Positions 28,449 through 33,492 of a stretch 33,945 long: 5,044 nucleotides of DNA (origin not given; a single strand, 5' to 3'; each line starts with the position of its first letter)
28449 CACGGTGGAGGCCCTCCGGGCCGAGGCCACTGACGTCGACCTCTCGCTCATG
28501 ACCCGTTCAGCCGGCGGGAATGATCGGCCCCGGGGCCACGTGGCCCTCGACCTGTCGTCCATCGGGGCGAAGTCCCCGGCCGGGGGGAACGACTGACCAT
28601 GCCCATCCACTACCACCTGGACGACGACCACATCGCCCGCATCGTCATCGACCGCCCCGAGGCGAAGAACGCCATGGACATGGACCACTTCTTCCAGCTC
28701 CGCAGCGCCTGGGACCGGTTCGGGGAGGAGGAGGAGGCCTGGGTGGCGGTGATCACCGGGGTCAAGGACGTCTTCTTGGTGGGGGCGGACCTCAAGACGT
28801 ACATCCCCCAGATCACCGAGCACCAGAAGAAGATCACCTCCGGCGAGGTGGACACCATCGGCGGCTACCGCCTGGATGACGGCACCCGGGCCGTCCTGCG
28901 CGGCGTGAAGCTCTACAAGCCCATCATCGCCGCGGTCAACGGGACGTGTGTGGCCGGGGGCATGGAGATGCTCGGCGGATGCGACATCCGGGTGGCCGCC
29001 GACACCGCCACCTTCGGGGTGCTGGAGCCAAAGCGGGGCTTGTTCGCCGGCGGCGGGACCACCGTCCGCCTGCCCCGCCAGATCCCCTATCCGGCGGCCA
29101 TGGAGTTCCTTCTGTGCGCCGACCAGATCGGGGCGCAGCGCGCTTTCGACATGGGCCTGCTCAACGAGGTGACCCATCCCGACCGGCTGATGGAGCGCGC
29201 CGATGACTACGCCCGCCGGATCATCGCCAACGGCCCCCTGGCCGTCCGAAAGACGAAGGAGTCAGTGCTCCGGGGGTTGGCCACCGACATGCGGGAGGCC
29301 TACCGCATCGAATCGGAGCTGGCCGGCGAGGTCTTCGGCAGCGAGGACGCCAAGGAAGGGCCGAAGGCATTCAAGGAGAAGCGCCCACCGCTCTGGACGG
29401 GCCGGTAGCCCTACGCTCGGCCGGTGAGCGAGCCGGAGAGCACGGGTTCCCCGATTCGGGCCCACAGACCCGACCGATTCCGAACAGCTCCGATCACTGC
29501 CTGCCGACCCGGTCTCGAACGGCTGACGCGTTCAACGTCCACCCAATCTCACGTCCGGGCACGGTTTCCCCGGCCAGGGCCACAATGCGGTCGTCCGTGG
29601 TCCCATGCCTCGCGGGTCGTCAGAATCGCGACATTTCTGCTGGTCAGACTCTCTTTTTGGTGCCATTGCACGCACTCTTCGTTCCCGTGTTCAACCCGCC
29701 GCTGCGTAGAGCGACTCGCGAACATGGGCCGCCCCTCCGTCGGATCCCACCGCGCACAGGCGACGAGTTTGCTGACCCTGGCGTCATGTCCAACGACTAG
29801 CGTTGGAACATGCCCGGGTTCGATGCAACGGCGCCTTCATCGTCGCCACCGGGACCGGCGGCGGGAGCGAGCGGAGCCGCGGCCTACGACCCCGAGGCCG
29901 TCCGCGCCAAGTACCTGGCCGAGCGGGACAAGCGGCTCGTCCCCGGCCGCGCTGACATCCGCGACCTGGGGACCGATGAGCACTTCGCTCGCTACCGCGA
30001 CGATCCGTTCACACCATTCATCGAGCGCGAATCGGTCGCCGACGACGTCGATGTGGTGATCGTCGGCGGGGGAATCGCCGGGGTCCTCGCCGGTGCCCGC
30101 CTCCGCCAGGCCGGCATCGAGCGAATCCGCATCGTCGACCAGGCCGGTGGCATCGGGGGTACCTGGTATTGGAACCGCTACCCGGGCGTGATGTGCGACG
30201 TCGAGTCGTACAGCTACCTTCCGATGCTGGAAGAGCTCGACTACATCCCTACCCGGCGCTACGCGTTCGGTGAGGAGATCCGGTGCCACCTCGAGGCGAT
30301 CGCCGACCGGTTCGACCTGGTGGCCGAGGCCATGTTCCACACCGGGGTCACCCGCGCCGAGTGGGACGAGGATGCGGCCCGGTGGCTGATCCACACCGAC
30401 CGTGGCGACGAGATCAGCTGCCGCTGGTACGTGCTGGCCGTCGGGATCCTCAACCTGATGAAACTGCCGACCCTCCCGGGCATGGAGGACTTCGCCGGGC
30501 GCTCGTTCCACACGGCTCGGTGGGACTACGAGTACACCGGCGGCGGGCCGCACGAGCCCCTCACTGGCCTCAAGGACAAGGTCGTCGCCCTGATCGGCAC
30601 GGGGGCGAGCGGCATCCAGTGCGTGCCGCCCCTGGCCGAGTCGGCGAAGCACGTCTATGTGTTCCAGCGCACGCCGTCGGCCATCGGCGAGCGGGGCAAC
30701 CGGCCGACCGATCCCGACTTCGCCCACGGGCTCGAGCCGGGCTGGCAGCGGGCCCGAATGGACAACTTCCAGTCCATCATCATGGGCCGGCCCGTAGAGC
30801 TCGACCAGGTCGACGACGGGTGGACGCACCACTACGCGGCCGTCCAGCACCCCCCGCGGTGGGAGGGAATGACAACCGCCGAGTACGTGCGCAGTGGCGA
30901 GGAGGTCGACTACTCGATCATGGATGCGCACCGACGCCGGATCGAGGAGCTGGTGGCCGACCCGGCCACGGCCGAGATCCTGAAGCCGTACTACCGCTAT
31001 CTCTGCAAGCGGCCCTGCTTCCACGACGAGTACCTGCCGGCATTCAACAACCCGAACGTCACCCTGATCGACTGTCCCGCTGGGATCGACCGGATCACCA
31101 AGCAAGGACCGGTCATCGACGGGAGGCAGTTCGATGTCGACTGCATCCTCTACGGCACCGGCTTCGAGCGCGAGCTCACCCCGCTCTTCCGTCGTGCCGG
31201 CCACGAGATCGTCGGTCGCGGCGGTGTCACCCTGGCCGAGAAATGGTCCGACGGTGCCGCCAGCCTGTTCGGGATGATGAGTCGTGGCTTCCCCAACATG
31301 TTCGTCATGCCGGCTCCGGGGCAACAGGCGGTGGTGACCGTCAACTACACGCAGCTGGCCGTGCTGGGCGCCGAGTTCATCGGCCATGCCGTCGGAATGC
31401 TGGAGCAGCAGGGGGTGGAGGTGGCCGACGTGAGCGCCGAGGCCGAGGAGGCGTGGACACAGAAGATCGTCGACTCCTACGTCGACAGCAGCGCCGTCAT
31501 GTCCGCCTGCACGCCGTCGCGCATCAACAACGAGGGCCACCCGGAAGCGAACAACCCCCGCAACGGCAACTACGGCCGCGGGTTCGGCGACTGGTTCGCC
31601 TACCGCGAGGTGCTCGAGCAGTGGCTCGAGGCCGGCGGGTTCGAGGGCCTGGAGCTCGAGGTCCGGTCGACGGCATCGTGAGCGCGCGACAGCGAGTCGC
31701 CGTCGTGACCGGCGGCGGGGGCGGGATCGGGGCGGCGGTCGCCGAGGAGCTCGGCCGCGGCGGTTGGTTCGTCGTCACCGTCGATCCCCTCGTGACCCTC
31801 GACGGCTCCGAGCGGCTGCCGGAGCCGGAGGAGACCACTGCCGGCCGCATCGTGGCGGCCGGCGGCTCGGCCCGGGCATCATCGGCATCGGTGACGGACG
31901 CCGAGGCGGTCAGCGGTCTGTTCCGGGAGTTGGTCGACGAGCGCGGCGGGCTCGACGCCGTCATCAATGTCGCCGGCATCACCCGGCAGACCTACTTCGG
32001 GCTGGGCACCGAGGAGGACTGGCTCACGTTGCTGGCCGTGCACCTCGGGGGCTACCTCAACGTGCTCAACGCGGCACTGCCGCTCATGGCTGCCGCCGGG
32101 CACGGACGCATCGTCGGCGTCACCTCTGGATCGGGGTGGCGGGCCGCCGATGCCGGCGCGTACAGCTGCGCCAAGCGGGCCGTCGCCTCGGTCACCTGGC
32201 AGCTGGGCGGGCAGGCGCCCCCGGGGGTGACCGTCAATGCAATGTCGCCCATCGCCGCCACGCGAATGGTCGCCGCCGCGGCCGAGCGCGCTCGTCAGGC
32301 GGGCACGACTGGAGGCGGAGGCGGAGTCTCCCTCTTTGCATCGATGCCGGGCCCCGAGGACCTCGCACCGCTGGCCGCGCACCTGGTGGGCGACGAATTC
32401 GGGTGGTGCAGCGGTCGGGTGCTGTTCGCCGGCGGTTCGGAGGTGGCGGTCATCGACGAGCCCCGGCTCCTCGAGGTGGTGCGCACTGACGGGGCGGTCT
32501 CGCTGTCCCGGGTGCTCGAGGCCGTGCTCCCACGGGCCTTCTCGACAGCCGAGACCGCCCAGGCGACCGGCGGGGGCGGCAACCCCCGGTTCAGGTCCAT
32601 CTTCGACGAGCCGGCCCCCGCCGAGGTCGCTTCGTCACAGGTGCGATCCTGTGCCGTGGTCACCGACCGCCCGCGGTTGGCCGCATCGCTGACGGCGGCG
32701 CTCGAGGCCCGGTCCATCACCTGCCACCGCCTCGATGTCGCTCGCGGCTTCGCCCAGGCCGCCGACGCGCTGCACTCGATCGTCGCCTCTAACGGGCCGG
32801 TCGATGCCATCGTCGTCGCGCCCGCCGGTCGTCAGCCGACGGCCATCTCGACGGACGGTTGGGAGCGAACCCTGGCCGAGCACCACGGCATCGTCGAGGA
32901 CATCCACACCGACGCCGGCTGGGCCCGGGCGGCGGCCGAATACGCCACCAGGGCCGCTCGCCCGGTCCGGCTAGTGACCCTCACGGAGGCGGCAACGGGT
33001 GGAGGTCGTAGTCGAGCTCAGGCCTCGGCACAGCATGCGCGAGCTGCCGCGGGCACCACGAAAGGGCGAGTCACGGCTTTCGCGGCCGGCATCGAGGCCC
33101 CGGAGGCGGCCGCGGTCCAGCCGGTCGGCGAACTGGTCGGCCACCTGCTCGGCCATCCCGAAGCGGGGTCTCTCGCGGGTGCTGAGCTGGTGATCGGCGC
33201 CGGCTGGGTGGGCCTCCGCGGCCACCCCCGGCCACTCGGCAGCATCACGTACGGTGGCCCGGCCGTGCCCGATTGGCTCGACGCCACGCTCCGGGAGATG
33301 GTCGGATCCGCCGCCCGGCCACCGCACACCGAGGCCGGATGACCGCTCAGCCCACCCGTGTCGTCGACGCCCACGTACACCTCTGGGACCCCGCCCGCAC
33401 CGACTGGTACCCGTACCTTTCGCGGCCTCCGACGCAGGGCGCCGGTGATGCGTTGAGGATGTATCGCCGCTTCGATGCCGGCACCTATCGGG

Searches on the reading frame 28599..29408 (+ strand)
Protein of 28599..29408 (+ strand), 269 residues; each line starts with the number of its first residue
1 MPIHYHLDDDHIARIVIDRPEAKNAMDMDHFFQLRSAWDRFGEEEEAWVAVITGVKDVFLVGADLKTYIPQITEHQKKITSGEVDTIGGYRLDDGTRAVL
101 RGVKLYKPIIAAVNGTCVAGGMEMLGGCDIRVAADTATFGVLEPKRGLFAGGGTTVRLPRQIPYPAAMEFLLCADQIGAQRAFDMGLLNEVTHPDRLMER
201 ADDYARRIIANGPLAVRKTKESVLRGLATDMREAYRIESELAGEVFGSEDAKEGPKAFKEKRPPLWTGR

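Call 6: search_protein_families(library=pfam, proteins=[window:28599-29408:+], max_evalue=0.01)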
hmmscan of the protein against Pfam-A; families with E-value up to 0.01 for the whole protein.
window:28599-29408:+ (269 aa): 2 families
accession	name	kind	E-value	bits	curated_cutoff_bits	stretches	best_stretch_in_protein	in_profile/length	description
PF00378.25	ECH_1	-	7.5e-49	166.8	27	1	11-268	5-250/251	Enoyl-CoA hydratase/isomerase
PF16113.10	ECH_2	-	8.1e-16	58.9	27.2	1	13-198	2-178/335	Enoyl-CoA hydratase/isomerase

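Call 31: search_protein_families(library=ncbifam, proteins=[window:28599-29408:+], max_evalue=0.00001)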
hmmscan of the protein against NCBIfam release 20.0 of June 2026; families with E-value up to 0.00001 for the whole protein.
window:28599-29408:+ (269 aa): 71 families (the best 25 are shown)
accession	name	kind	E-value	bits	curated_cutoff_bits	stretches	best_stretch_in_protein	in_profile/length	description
NF051848.1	EnCoAHydtEchA19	equivalog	8.8e-76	254.9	400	1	10-269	8-258/258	enoyl-CoA hydratase EchA19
NF005864.0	PRK07799.1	equivalog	2.5e-66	223.6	316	1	10-268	16-265/266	crotonase/enoyl-CoA hydratase family protein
NF042430.2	EnCoAhydt_DpgD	equivalog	3.3e-63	213.5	400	1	9-269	4-258/258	enoyl-CoA-hydratase DpgD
NF006100.0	PRK08252.1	subfamily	5.3e-61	206.4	282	1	9-269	10-254/254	crotonase/enoyl-CoA hydratase family protein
NF005126.0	PRK06563.1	subfamily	7e-56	189.5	261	1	9-269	14-263/263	crotonase/enoyl-CoA hydratase family protein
NF004475.0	PRK05809.1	subfamily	5.2e-48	163.8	394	1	9-264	11-255/260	short-chain-enoyl-CoA hydratase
NF005802.0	PRK07657.1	equivalog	3.5e-47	161.1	363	1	3-268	5-259/260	enoyl-CoA hydratase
NF006007.0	PRK08138.1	subfamily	1.7e-43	148.9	355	1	7-269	13-261/261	enoyl-CoA hydratase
NF006109.0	PRK08260.1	subfamily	1.4e-42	146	320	1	3-268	6-277/296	enoyl-CoA hydratase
NF005803.0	PRK07658.1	equivalog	1.6e-42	145.7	313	1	9-269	9-257/257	enoyl-CoA hydratase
NF007239.0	PRK09674.1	equivalog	4.5e-42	144.3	371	1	9-269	11-257/257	2,3-dehydroadipyl-CoA hydratase PaaF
NF006108.0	PRK08259.1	equivalog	9.2e-42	143.3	273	1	9-260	10-246/256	crotonase/enoyl-CoA hydratase family protein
NF004857.0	PRK06210.1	equivalog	7.7e-40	137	341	1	3-268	10-274/275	enoyl-CoA hydratase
NF006008.0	PRK08139.1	equivalog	2e-39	135.7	313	1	8-268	17-265/266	enoyl-CoA hydratase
NF004517.0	PRK05862.1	equivalog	1.9e-38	132.4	396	1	9-267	11-255/257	enoyl-CoA hydratase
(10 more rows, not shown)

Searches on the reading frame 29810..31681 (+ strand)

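Call 6: search_protein_families(library=pfam, proteins=[window:29810-31681:+], max_evalue=0.01)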
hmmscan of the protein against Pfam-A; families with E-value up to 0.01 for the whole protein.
window:29810-31681:+ (623 aa): 10 families
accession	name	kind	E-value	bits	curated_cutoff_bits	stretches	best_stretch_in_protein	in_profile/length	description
PF07992.20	Pyr_redox_2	-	1.8e-11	44.5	26.1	1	81-291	2-177/291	Pyridine nucleotide-disulphide oxidoreductase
PF13450.12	NAD_binding_8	-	1.3e-10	41.8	21.9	1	84-132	1-48/68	NAD(P)-binding Rossmann-like domain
PF13738.12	Pyr_redox_3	-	1.3e-05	25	30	1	83-289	1-197/305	Pyridine nucleotide-disulphide oxidoreductase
PF01266.30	DAO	-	0.00018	21.6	27.9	1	81-120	1-40/353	FAD dependent oxidoreductase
PF00890.30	FAD_binding_2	-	0.00022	21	20.4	1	81-121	1-40/414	FAD binding domain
PF13454.12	NAD_binding_9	-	0.00048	20.6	21.8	0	83-128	1-50/155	FAD-NAD(P)-binding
PF03486.20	HI0933_like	-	0.0008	19.4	50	0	81-116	2-36/244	HI0933-like protein Rossmann domain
PF00743.25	FMO-like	-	0.0012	17.9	22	1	150-292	79-219/532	Flavin-binding monooxygenase-like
PF01494.25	FAD_binding_3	-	0.004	16.9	22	1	79-111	1-32/349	FAD binding domain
PF12831.13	FAD_oxidored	-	0.0092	15.8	27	0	81-118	1-37/416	FAD dependent oxidoreductase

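Call 31: search_protein_families(library=ncbifam, proteins=[window:29810-31681:+], max_evalue=0.00001)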
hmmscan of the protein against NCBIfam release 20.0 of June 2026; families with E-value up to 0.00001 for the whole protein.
window:29810-31681:+ (623 aa): 2 families
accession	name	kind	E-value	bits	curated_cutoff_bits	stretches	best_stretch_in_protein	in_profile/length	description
NF045818.1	Neo-PentlctneDsynPtlE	equivalog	1.5e-197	657.4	1100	1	31-616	1-586/587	neopentalenolactone/pentalenolactone D synthase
NF040505.1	ArsO_flavin_mono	equivalog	3.3e-15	56.4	425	1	80-290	1-194/346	ArsO family NAD(P)H-dependent flavin-containing monooxygenase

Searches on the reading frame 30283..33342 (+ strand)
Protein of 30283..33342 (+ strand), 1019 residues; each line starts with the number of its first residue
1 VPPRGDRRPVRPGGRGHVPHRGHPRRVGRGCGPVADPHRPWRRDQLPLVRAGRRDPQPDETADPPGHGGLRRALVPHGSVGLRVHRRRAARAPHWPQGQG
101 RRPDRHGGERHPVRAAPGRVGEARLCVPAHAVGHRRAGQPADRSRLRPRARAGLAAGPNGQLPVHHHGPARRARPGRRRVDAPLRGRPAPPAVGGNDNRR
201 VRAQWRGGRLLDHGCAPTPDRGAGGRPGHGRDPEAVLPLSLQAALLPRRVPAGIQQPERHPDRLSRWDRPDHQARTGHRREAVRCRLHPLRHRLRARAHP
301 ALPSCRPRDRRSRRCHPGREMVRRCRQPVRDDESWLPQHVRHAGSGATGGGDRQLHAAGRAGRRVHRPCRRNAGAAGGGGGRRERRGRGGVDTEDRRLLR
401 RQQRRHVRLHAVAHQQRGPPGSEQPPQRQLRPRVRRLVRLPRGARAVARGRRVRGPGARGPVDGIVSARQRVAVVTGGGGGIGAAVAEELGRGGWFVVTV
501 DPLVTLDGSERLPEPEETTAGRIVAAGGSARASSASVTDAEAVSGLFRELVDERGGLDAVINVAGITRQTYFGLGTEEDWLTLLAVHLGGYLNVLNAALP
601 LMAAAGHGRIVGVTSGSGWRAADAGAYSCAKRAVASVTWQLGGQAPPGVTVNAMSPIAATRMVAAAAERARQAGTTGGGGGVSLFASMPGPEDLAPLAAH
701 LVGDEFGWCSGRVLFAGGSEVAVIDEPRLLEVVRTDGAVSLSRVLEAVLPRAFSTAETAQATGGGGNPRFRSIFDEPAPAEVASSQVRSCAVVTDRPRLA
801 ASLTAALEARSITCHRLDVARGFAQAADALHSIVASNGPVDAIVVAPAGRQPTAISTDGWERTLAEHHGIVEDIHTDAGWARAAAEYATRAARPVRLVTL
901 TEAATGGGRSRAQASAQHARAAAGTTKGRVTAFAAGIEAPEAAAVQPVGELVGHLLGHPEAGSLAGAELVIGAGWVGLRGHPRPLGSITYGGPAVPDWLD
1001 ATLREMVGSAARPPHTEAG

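Call 6: search_protein_families(library=pfam, proteins=[window:30283-33342:+], max_evalue=0.01)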
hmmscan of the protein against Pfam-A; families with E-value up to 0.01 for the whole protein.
window:30283-33342:+ (1019 aa): 4 families
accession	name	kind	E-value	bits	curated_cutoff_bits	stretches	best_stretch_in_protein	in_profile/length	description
PF00106.31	adh_short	-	2.9e-30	105.7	26.6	1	471-665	1-189/195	short chain dehydrogenase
PF13561.12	adh_short_C2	-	6.7e-23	81.9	27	1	481-716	7-231/236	Enoyl-(Acyl carrier protein) reductase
PF08659.16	KR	-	2.3e-08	34.6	22.6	1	474-652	4-174/180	KR domain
PF01370.27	Epimerase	-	0.0038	17.1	20.9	0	474-599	2-103/240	NAD dependent epimerase/dehydratase family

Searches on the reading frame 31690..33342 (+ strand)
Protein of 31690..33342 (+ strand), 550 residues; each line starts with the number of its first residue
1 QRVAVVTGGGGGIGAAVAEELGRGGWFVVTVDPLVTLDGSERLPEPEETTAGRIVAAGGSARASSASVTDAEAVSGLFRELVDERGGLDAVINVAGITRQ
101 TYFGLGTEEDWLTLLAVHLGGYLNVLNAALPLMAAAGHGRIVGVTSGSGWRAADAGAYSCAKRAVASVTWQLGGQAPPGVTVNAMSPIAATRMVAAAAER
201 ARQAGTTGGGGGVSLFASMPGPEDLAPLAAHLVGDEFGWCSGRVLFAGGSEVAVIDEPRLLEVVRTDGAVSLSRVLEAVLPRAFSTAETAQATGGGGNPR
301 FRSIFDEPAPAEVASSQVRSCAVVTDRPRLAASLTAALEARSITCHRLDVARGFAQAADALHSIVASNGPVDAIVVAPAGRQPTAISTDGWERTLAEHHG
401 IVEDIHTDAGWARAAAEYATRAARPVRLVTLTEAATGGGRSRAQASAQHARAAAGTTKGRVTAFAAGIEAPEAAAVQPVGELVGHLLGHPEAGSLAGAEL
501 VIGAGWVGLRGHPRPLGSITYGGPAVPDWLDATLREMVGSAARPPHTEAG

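Call 31: search_protein_families(library=ncbifam, proteins=[window:31690-33342:+], max_evalue=0.00001)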
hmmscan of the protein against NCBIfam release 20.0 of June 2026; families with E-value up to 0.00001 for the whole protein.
window:31690-33342:+ (550 aa): 167 families (the best 25 are shown)
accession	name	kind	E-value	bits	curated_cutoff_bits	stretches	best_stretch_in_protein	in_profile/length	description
NF005861.0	PRK07791.1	subfamily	1.3e-32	113.3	373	1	1-276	6-281/300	SDR family oxidoreductase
NF009466.0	PRK12826.1-2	subfamily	6.4e-32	111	222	1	1-249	3-242/248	3-oxoacyl-ACP reductase FabG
NF004198.0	PRK05653.1-3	equivalog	3.8e-29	101.9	296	1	2-249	8-245/248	3-oxoacyl-ACP reductase FabG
TIGR01829.1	AcAcCoA_reduct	subfamily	6.7e-27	94.7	302.1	1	2-249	1-238/242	acetoacetyl-CoA reductase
NF009464.0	PRK12824.1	subfamily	1e-25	90.9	269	1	2-201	3-197/245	3-oxoacyl-ACP reductase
NF005559.1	PRK07231.1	subfamily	1.6e-25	90.1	215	1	2-249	5-245/249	glucose 1-dehydrogenase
TIGR03971.1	SDR_subfam_1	subfamily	5.4e-25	88.2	300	1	2-242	4-259/271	mycofactocin-coupled SDR family oxidoreductase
NF004200.0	PRK05653.1-5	equivalog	4.2e-24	85.4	273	1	3-246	4-236/242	3-oxoacyl-ACP reductase FabG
NF004791.0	PRK06138.1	equivalog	1e-23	83.9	312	1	1-249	5-247/252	SDR family oxidoreductase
TIGR01963.1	PHB_DH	subfamily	2.9e-23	82.4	307.05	1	1-202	1-197/255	3-hydroxybutyrate dehydrogenase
TIGR01830.1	3oxo_ACP_reduc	equivalog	6.1e-23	81.8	297.75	1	4-246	1-233/239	3-oxoacyl-[acyl-carrier-protein] reductase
NF005853.0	PRK07774.1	equivalog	6.8e-22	78.1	303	1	2-250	7-245/250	SDR family oxidoreductase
NF052558.1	MBtsdlDhBudC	equivalog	7.3e-22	78.1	270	1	2-259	4-249/250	meso-2,3-butanediol dehydrogenase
NF006394.0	PRK08643.1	equivalog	6e-21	75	381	1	1-248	3-251/257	(S)-acetoin forming diacetyl reductase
NF047923.1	pyridox_DH_SDR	equivalog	6.4e-21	75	325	1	1-247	3-236/243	pyridoxal 4-dehydrogenase, SDR-type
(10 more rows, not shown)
